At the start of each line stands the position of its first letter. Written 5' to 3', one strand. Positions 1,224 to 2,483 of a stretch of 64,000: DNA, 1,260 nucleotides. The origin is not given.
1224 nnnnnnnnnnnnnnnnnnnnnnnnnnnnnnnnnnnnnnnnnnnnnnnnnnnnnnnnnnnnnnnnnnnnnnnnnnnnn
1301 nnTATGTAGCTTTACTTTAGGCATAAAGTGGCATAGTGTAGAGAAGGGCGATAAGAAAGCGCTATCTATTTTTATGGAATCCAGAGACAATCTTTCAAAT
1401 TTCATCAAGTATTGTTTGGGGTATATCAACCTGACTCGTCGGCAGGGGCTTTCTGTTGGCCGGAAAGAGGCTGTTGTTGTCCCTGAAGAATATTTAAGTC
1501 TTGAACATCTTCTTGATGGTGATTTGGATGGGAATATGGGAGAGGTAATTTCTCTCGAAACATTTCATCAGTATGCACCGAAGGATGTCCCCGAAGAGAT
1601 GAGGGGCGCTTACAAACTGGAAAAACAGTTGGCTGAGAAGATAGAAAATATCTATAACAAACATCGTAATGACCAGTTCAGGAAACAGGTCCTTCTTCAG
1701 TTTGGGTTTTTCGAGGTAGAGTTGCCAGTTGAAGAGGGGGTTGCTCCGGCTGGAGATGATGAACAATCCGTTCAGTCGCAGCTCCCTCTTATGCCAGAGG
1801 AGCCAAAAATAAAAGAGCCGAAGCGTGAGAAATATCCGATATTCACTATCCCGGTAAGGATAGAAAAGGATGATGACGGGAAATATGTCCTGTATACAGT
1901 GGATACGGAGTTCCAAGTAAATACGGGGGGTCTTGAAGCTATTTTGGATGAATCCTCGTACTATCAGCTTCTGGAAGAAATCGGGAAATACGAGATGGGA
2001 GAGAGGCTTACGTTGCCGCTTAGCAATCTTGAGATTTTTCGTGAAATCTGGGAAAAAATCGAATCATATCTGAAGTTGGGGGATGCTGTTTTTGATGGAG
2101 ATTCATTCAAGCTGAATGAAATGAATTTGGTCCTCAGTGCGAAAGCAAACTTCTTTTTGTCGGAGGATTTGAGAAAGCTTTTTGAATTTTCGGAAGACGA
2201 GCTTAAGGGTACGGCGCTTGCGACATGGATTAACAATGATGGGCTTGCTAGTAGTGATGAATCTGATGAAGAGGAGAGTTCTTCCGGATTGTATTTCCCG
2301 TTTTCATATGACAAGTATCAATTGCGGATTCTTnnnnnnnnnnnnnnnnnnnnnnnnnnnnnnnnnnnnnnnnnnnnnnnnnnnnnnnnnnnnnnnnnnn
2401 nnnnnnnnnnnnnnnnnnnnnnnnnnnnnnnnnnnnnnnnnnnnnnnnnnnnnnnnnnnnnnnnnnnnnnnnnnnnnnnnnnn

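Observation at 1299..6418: Hhe-like helicase-endonuclease fusion in an operon with a membrane thermonuclease and a membrane protein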

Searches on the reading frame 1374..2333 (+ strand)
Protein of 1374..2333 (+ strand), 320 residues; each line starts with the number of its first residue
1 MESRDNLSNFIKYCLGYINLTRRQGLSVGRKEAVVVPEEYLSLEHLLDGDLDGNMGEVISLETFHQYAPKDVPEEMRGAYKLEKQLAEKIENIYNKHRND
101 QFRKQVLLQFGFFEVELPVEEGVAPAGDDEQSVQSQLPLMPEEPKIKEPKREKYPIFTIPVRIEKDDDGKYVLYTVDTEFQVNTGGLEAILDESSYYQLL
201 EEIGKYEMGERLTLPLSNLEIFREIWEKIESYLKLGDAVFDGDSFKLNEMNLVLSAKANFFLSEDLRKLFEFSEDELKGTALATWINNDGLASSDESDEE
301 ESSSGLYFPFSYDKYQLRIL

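Call 46: search_protein_families(library=pfam, proteins=[window:1374-2333:+], max_evalue=10)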
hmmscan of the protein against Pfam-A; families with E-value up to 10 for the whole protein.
window:1374-2333:+ (320 aa): 2 families
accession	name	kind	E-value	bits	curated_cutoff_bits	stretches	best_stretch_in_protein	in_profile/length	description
PF07830.18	PP2C_C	-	0.078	13.9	28.5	1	68-108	10-51/80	Protein serine/threonine phosphatase 2C, C-terminal domain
PF12510.13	Smoothelin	-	0.22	11.9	23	1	185-208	12-35/50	Smoothelin cytoskeleton protein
